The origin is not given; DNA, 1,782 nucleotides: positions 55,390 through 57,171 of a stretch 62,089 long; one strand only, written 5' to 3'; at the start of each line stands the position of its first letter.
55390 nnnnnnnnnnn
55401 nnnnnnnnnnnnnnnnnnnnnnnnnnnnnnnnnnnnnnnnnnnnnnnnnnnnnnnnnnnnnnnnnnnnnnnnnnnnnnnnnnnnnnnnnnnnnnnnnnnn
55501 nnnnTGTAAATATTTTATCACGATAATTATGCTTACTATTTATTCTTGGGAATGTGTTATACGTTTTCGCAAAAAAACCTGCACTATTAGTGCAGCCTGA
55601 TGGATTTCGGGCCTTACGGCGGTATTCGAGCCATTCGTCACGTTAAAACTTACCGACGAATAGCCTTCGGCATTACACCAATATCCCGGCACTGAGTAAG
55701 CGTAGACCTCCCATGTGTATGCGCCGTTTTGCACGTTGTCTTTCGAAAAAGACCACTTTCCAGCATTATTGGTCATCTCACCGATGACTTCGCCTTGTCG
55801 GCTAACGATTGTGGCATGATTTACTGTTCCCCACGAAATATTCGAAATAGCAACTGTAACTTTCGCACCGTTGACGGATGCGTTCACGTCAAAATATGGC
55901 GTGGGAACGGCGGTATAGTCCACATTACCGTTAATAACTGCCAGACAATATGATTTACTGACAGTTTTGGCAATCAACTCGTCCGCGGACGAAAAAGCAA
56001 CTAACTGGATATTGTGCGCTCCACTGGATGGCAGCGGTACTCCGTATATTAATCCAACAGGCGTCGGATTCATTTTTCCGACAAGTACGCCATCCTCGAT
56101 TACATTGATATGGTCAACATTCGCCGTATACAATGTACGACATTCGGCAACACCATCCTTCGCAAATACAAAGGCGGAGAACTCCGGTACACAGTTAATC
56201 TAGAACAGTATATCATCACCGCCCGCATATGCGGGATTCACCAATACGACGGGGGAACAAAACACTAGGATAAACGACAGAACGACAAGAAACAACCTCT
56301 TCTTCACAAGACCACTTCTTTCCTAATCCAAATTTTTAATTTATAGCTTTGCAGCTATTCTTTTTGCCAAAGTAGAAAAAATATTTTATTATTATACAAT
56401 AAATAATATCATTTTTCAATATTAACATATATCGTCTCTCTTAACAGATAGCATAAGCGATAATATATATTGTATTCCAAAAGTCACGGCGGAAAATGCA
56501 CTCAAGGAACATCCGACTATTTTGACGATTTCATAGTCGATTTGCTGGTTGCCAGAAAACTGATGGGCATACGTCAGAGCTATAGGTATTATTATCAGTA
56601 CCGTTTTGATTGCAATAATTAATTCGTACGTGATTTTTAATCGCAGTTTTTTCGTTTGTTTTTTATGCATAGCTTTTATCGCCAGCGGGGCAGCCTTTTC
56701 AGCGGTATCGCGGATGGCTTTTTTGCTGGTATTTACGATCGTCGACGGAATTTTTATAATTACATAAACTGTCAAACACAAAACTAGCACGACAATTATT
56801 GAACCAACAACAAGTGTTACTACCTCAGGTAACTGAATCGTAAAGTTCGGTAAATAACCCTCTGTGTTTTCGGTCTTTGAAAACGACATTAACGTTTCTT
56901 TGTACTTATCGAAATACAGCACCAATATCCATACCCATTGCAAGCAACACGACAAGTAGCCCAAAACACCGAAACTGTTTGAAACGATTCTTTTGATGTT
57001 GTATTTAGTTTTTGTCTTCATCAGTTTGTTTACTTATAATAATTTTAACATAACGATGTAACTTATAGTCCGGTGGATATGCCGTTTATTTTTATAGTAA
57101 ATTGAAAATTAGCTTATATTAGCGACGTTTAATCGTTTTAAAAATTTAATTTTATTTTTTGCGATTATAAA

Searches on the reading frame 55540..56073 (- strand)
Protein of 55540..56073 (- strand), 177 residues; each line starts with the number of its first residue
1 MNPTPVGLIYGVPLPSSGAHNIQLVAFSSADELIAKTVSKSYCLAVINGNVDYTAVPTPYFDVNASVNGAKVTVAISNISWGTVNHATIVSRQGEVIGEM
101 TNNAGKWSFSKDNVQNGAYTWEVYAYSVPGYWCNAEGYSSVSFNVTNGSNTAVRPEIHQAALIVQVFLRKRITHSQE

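Call 40: find_encoding_contigs(protein=window:55540-56073:-, flank=3000, max_places=6)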
Protein window:55540-56073:- (177 aa): no gene with exactly this product is on record in the collection.

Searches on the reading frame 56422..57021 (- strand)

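Call 11: search_protein_families(library=pfam, max_evalue=0.1, proteins=[window:56422-57021:-])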
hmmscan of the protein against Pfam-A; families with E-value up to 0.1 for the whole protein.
window:56422-57021:- (199 aa): 2 families
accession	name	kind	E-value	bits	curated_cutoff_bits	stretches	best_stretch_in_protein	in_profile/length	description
PF10627.14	CsgE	-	0.0061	17.3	25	1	45-126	19-94/105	Curli assembly protein CsgE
PF20456.3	DUF6709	-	0.049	13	27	1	40-110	152-225/339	Family of unknown function (DUF6709)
